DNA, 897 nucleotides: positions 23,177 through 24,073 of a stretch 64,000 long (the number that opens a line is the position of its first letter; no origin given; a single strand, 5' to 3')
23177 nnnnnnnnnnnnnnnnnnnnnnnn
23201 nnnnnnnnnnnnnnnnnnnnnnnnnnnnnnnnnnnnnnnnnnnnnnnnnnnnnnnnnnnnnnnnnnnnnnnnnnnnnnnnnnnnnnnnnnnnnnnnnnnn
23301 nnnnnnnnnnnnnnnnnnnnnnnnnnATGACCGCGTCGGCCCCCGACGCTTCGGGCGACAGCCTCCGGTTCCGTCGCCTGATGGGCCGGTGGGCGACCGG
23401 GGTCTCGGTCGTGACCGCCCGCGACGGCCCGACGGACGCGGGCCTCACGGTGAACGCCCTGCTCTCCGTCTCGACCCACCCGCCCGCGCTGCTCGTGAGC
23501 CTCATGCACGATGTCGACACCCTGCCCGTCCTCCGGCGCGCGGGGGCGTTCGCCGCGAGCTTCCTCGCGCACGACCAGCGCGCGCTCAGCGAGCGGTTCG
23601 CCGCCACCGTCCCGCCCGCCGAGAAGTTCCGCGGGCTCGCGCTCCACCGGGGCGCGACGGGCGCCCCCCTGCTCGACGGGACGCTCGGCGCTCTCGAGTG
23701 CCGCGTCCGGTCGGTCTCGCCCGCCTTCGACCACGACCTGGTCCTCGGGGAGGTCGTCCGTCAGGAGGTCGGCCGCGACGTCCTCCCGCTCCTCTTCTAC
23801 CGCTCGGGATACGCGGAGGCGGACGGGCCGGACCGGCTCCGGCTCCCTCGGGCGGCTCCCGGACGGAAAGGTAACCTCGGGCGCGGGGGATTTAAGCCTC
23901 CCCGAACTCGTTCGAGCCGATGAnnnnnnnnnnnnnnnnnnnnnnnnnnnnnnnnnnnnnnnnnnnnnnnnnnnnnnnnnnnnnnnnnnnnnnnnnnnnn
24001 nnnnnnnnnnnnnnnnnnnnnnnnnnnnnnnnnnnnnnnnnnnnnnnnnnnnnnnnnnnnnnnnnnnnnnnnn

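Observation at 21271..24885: Four-gene operon coupling an ABC-2 exporter to a flavin reductase and thioredoxin reductase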

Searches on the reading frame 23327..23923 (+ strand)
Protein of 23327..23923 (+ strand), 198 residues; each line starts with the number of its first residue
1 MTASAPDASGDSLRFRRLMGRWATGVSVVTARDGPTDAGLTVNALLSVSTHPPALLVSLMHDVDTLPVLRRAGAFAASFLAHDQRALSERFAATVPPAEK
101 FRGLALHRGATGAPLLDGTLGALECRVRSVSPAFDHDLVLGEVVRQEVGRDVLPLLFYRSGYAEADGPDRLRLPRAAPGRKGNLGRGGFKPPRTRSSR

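Call 4: search_protein_families(library=pfam, proteins=[window:23327-23923:+], max_evalue=0.001)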
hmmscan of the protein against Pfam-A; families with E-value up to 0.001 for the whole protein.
window:23327-23923:+ (198 aa): 1 family
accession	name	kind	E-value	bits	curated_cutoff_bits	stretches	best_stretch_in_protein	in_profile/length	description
PF01613.24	Flavin_Reduct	-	4.5e-38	131.2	27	1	19-164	1-151/153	Flavin reductase like domain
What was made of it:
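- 23327..23923 (+): HpaC-like NAD(P)H:flavin reductase, 198 aa here. The domain spans aa 19-164 and the conserved C-terminus runs to about aa 181. Its start overlaps the permease stop by 4 nt. Pfam Flavin_Reduct 4.5e-38 (call 4).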

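Call 5: search_protein_families(library=ncbifam, proteins=[window:23327-23923:+], max_evalue=0.001)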
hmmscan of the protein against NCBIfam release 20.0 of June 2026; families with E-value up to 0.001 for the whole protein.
window:23327-23923:+ (198 aa): 8 families
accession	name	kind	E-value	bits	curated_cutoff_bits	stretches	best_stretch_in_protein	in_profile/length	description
NF045630.1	monooxsub_HsaB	equivalog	9.5e-28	97.3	230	1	11-166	6-160/186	3-hydroxy-9,10-secoandrosta-1,3,5(10)-triene-9,17-dione monooxygenase reductase subunit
NF042921.1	HpaC_Thermus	equivalog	2.2e-27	95.9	200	1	14-163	4-147/150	4-hydroxyphenylacetate 3-monooxygenase reductase subunit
NF052639.1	FlvnRedFerAPor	equivalog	1.6e-25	89.6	260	1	13-163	5-153/158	flavin reductase FerA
NF045919.1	HphnlacHdxRed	equivalog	1.8e-23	83.2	340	1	11-165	6-158/309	p-hydroxyphenylacetate 3-hydroxylase reductase component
NF045733.1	StyMonoxStyB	equivalog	2.2e-23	82.9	200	1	13-164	2-148/150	styrene monooxygenase NADH-dependent flavin reductase subunit StyB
TIGR03615.1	RutF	equivalog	2.9e-20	72.8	254.75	1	12-162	3-153/156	NADH-dependent FMN reductase RutF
TIGR02296.1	HpaC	equivalog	1.2e-14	54.6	205.95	1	15-145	1-133/154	4-hydroxyphenylacetate 3-monooxygenase, reductase component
NF012030.0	PRK15486.1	equivalog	5.4e-14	52.3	315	1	12-145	7-142/170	4-hydroxyphenylacetate 3-monooxygenase reductase subunit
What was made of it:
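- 23327..23923 (+): All NCBIfam equivalogs score below cut-off (call 5).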

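Call 13: find_homologous_proteins(query=window:23327-23866:+, max_evalue=0.00001)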
Query window:23327-23866:+ (180 aa): 581 proteins with E <= 0.00001 among 1335 candidates; the best 120 are listed.
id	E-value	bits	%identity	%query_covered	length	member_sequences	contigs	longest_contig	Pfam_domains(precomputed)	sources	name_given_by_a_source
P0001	2.0e-110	384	100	100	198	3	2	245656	PF01613.25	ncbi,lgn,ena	-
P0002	6.0e-97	340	89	99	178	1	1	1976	PF01613.25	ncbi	-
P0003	2.3e-93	329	87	100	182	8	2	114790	PF01613.25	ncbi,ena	-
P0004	2.0e-81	290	78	98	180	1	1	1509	PF01613.25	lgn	-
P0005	3.8e-73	263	76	91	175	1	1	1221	PF01613.25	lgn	-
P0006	1.5e-72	261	70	99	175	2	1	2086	PF01613.25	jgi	jgi:flavin reductase (DIM6/NTAB) family NADH-FMN oxidoreductase RutF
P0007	2.0e-72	261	72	100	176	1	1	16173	PF01613.25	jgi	jgi:flavin reductase (DIM6/NTAB) family NADH-FMN oxidoreductase RutF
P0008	2.6e-72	260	72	91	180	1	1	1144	PF01613.25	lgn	-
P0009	1.4e-71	258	72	94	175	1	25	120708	PF01613.25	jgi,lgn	-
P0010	3.1e-71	257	74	91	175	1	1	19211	PF01613.25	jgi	jgi:flavin reductase (DIM6/NTAB) family NADH-FMN oxidoreductase RutF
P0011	3.1e-69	250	68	98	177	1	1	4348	PF01613.25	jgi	jgi:3-hydroxy-9,10-secoandrosta-1,3,5(10)-triene-9,17-dione monooxygenase reductase component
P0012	3.8e-69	250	71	91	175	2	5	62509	PF01613.25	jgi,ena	jgi:3-hydroxy-9,10-secoandrosta-1,3,5(10)-triene-9,17-dione monooxygenase reductase component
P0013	8.0e-69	249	75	88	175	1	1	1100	PF01613.25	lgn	-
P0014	8.2e-69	249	68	97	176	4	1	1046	PF01613.25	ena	-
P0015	8.4e-69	249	76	89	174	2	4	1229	PF01613.25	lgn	-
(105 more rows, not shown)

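Call 20: search_solved_structures(query=window:23327-23923:+, max_evalue=0.00001)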
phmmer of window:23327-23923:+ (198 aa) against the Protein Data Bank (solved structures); distinct sequences matched with E-value up to 0.00001: 23.
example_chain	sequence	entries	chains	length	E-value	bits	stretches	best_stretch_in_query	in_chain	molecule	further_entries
2ecr_A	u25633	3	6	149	7.5e-23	84.5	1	15-164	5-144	flavin reductase component (HpaC) of 4-hydroxyphenylacetate 3-monooxygenase | flavin reductase (HpaC) of 4-hydroxyphenylacetate 3-monooxygnease | flavin reducta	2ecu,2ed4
8ct0_A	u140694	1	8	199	5.8e-18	68.5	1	12-165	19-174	Flavin reductase (NADH)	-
1wgb_A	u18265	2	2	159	6.4e-18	68.4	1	17-162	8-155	probable flavoprotein | putative flavoprotein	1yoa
4l82_A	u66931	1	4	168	7e-18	68.3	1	14-163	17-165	RifeA.00250.a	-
1rz0_A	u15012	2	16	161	7.6e-18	68.1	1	12-164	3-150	phenol 2-hydroxylase component B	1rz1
3nfw_A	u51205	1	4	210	1.2e-17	67.4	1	11-164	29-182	Flavin reductase-like, FMN-binding protein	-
3cb0_A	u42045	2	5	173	2e-16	63.5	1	11-152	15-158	4-HYDROXYPHENYLACETATE 3-MONOOXYGENASE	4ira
3rh7_A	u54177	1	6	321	9.4e-16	61.3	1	14-148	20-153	Hypothetical oxidoreductase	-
3k86_A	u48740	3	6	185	4e-15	59.3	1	12-164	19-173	Chlorophenol-4-monooxygenase component 1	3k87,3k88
5zc2_B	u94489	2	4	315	5.3e-15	58.9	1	11-164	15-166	p-hydroxyphenylacetate 3-hydroxylase, reductase component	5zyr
5cho_A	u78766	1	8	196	1.4e-14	57.5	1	7-164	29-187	Flavin reductase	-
4r82_A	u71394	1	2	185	3.2e-14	56.3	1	11-145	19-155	Oxidoreductase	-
4hx6_A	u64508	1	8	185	3.5e-14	56.2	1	11-145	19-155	Oxidoreductase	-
9fd4_A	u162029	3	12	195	6.5e-14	55.3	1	6-166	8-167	Flavin reductase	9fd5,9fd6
4xhy_A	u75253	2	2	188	1.6e-13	54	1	8-163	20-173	Flavin reductase domain protein, FMN-binding protein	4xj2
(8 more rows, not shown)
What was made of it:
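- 23327..23923 (+): Best solved relative is Thermus thermophilus HpaC, 2ecr, 84.5 bits (call 20).
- On Two-component monooxygenase reductase (HpaC/HsaB/StyB/RutF): There are 23 solved relatives, the best being 2ecr (call 20).
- Closest known: HpaC / HsaB / StyB / RutF-type two-component flavin reductases. Same: The best solved match is Thermus thermophilus HpaC, 2ecr (call 20).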

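Call 29: find_encoding_contigs(protein=P0001, flank=3000, max_places=4)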
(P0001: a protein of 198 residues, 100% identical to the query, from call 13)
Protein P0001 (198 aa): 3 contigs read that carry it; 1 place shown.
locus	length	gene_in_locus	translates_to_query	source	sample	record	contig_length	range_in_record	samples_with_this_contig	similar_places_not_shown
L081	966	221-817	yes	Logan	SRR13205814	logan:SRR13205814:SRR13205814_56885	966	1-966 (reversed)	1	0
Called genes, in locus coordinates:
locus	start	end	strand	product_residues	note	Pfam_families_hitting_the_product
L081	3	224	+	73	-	?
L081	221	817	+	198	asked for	PF01613:Flavin_Reduct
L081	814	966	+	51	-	?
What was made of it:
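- The identical 198-aa ORF is called on a separate Logan assembly of run SRR13205814 and is recorded in three sources (calls 13, 29).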

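Call 33: search_protein_representatives(protein=window:23327-23866:+)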
Query: 180 residues. Proteins with E-value up to 0.001 (for the whole library): 11907; up to 1e-10: 4922; up to 1e-30: 10. The best 150 are listed.
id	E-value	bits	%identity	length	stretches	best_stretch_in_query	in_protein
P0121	3.5e-62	225.5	65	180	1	2-175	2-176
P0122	3.6e-53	196.1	59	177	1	6-175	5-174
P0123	2.9e-44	167.2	53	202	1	12-178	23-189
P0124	1.3e-42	161.7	50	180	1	13-173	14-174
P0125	4.4e-36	140.5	49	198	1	13-165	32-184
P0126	5.9e-33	130.4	64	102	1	78-177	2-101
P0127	1.0e-32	129.6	42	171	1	11-175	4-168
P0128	3.6e-32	127.8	61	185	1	7-120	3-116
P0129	5.7e-32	127.1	42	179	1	11-180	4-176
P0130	7.9e-32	126.7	49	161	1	14-162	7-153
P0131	1.2e-30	122.8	49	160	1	9-160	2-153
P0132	5.9e-30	120.6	44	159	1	9-164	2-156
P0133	1.2e-28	116.3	47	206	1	7-163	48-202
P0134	1.8e-28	115.7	46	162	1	11-164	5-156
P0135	2.0e-28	115.6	44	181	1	6-165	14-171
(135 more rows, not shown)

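Call 34: find_encoding_contigs(protein=P0127, flank=5000, max_places=4)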
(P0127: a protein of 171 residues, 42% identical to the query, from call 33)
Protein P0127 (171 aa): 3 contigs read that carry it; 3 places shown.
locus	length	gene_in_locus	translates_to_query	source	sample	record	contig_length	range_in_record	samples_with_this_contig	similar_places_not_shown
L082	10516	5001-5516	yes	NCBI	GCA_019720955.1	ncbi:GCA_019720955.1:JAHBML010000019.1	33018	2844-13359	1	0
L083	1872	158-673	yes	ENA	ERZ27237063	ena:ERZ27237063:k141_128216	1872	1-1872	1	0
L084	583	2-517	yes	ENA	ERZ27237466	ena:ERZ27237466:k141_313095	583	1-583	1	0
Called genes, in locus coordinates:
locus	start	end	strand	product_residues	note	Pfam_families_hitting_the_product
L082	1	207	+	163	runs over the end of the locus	-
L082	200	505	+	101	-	-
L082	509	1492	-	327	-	PF01930:Cas_Cas4 (faint), PF12705:PDDEXK_1 (weak)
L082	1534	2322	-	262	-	PF14811:TPD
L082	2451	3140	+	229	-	-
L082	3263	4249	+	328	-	PF03144:GTP_EFTU_D2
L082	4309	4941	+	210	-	PF09335:VTT_dom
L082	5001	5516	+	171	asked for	PF01613:Flavin_Reduct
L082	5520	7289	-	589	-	PF04068:Fer4_RLI, PF14697:Fer4_21 (faint), PF00037:Fer4, PF02463:SMC_N (faint), PF00005:ABC_tran, PF13304:AAA_21 (faint), PF00005:ABC_tran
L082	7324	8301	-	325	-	-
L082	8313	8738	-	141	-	PF01325:Fe_dep_repress (weak), PF02742:Fe_dep_repr_C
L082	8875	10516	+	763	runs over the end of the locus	PF00133:tRNA-synt_1, PF09334:tRNA-synt_1g, PF19303:Anticodon_3, PF01588:tRNA_bind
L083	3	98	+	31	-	?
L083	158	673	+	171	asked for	PF01613:Flavin_Reduct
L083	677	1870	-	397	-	?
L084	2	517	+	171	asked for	PF01613:Flavin_Reduct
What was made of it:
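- Sysuiplasma has the reductase alone (call 34).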

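Call 36: find_encoding_contigs(protein=P0123, flank=5000, max_places=3)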
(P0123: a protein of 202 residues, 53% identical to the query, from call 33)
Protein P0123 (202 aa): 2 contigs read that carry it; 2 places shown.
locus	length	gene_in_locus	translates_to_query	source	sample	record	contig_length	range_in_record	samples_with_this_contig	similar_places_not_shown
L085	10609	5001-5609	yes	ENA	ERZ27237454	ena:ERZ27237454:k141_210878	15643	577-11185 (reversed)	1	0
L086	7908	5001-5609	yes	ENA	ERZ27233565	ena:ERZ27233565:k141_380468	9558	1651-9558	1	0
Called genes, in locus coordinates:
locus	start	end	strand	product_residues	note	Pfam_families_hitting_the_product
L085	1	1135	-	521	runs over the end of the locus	PF00890:FAD_binding_2 (faint), PF01266:DAO, PF12831:FAD_oxidored (weak)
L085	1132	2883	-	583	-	PF01565:FAD_binding_4, PF02913:FAD-oxidase_C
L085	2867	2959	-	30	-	-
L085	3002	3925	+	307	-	PF00005:ABC_tran, PF13175:AAA_15 (faint), PF13304:AAA_21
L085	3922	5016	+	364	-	PF12698:ABC2_membrane_3, PF01061:ABC2_membrane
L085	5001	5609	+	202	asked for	PF01613:Flavin_Reduct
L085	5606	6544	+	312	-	PF00890:FAD_binding_2 (weak), PF01134:GIDA (faint), PF01266:DAO (faint), PF03486:HI0933_like (faint), PF07992:Pyr_redox_2, PF13241:NAD_binding_7 (faint), PF13738:Pyr_redox_3, PF00070:Pyr_redox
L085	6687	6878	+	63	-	PF13183:Fer4_8 (faint), PF14697:Fer4_21 (weak), PF12838:Fer4_7, PF13187:Fer4_9 (weak), PF12797:Fer4_2 (weak), PF00037:Fer4, PF12837:Fer4_6, PF13237:Fer4_10 (weak), +2 more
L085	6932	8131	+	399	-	PF00890:FAD_binding_2 (faint), PF01266:DAO (faint), PF01494:FAD_binding_3, PF03486:HI0933_like (weak), PF04820:Trp_halogenase (faint), PF07992:Pyr_redox_2, PF12831:FAD_oxidored, PF22578:GGR_cat, +1 more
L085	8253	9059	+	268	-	PF00561:Abhydrolase_1, PF12146:Hydrolase_4, PF12697:Abhydrolase_6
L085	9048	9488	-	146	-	-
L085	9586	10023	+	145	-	PF02566:OsmC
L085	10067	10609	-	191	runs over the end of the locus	-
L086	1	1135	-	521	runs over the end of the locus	PF00890:FAD_binding_2 (faint), PF01266:DAO, PF12831:FAD_oxidored (weak)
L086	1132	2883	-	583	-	PF01565:FAD_binding_4, PF02913:FAD-oxidase_C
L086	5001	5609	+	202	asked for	PF01613:Flavin_Reduct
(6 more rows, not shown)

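Call 37: find_encoding_contigs(protein=P0124, flank=5000, max_places=3)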
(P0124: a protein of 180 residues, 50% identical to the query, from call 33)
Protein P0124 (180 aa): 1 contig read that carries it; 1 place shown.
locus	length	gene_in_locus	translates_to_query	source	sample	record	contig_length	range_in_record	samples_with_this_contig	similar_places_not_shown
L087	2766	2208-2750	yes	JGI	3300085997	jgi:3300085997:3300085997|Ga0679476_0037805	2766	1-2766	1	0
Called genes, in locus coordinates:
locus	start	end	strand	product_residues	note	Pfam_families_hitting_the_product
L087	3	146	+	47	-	?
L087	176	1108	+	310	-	PF00005:ABC_tran, PF02463:SMC_N (faint), PF13304:AAA_21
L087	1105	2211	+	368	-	PF12698:ABC2_membrane_3, PF01061:ABC2_membrane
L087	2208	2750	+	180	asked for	PF01613:Flavin_Reduct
